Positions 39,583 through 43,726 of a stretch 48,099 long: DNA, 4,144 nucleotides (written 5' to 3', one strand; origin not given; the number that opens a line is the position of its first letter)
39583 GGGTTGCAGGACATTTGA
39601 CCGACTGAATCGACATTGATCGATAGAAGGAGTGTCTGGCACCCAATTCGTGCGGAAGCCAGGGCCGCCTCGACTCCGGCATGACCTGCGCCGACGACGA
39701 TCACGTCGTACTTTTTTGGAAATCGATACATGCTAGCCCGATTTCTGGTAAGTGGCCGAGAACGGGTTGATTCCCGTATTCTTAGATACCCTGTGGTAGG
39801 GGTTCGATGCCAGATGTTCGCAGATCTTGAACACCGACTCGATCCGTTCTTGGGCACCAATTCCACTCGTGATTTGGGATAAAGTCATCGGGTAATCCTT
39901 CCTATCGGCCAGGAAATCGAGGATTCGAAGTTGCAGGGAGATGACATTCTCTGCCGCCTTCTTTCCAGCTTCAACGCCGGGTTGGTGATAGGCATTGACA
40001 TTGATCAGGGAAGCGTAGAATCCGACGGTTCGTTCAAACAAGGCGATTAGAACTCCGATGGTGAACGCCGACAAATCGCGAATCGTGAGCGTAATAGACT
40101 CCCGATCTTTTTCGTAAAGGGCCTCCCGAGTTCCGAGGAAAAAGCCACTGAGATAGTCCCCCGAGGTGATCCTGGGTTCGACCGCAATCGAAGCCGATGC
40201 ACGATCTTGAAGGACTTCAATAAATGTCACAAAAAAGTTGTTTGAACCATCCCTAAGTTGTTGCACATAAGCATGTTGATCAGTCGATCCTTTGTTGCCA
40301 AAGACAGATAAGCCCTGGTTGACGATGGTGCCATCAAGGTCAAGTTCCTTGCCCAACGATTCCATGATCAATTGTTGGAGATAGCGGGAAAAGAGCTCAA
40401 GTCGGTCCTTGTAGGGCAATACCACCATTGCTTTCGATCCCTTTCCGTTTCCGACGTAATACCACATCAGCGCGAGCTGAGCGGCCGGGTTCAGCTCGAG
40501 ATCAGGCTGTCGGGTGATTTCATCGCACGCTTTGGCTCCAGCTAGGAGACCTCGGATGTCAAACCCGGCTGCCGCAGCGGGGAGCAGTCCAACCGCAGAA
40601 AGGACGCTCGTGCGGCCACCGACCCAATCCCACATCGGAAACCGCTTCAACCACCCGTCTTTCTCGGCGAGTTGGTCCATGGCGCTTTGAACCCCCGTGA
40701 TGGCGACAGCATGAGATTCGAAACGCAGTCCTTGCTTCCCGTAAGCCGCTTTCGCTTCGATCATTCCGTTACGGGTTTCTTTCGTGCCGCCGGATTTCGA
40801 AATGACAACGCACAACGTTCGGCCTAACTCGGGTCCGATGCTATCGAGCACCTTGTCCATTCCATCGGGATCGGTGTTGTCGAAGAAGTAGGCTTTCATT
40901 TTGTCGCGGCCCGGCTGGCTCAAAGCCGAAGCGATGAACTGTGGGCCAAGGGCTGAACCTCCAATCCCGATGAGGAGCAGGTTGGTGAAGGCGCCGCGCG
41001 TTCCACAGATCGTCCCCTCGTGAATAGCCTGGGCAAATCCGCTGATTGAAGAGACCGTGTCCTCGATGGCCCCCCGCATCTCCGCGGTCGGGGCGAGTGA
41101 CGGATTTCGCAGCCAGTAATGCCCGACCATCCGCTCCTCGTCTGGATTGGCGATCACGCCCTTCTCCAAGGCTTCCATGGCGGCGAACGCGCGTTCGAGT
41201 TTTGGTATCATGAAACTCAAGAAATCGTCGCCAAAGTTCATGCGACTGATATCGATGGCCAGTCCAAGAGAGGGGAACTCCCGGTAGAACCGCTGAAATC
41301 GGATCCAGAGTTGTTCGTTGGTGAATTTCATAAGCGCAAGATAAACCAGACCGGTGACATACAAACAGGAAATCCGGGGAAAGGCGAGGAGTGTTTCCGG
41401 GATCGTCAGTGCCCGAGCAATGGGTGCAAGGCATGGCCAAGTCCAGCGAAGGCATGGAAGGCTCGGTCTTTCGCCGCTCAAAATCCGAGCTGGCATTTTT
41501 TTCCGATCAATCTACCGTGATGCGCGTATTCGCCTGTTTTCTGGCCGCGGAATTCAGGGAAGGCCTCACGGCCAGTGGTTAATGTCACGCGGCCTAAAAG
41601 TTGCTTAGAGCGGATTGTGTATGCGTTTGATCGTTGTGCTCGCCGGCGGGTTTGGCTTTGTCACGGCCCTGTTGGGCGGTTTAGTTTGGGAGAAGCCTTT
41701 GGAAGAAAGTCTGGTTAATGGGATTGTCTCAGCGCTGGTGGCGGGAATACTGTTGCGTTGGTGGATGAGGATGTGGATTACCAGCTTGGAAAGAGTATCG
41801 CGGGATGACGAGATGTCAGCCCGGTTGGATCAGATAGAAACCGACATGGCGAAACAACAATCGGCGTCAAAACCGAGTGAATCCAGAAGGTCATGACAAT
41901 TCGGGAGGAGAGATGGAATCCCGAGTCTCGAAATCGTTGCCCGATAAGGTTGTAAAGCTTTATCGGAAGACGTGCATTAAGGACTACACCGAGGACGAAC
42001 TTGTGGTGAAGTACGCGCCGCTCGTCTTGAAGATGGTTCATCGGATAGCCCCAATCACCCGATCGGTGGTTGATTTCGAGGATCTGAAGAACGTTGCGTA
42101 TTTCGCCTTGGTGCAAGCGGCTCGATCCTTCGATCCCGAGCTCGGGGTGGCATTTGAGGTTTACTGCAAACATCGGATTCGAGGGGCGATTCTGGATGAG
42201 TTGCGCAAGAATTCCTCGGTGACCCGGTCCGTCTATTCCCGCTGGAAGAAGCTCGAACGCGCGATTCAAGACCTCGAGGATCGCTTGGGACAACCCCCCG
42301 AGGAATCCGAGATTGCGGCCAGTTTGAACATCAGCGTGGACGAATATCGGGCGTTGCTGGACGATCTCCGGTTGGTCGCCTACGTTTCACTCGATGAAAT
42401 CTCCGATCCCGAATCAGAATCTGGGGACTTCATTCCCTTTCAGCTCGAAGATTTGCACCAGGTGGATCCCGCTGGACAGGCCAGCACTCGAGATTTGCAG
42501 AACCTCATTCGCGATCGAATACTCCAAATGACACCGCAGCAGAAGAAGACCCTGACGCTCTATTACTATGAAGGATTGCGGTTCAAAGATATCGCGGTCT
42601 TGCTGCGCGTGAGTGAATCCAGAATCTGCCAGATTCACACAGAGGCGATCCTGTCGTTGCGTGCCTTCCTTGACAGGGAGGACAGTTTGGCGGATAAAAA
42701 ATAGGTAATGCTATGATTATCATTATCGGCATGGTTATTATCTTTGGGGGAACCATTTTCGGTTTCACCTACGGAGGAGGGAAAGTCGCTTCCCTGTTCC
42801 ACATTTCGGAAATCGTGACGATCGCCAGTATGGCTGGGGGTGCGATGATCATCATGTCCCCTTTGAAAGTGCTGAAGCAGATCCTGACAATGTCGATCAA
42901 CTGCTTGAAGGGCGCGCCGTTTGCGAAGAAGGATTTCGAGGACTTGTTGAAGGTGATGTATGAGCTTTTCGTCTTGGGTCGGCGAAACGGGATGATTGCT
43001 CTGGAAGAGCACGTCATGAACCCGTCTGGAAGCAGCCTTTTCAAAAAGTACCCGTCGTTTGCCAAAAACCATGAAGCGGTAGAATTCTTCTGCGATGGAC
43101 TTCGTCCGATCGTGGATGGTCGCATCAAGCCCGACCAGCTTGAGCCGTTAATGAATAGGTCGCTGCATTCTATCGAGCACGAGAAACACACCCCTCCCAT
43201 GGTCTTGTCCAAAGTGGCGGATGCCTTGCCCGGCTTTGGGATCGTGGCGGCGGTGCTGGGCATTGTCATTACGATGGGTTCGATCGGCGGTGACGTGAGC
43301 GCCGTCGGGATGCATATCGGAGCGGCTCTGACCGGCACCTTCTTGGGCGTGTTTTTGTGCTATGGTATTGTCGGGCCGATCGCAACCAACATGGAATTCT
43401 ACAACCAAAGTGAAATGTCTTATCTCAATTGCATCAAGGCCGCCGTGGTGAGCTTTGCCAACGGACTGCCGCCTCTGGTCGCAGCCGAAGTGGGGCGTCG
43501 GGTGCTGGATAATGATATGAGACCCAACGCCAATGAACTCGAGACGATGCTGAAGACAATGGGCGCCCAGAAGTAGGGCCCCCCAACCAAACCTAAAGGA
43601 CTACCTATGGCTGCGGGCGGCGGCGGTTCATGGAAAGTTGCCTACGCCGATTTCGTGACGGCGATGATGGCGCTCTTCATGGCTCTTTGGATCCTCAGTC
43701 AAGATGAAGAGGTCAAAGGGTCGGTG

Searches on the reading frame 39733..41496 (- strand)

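Call 64: search_protein_families(library=pfam, proteins=[window:39733-41496:-], max_evalue=0.0001)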
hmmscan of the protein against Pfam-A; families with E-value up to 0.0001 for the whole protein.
window:39733-41496:- (587 aa): 1 family
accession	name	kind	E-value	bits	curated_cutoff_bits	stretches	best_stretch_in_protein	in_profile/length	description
PF00342.24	PGI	-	9.3e-60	203.1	22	2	105-433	26-360/486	Phosphoglucose isomerase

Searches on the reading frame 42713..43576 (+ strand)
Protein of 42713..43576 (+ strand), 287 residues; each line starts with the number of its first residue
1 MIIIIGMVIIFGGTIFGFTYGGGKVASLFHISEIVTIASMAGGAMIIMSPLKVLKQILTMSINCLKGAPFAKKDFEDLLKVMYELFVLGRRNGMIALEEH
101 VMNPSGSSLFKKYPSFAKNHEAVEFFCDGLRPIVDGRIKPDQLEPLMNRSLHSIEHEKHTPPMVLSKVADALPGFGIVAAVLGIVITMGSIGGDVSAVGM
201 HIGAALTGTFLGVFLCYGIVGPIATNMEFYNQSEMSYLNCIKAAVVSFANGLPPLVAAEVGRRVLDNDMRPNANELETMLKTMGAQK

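Call 64: search_protein_families(library=pfam, proteins=[window:42713-43576:+], max_evalue=0.0001)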
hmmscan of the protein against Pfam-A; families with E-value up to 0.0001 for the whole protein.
window:42713-43576:+ (287 aa): 2 families
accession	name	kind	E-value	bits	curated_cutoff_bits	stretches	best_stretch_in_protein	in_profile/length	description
PF20560.3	MotA_N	-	2.7e-16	60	27.3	1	4-93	1-91/91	Motility protein A N-terminal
PF01618.21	MotA_ExbB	-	1.1e-09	38.6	22.9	1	122-224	6-111/127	MotA/TolQ/ExbB proton channel family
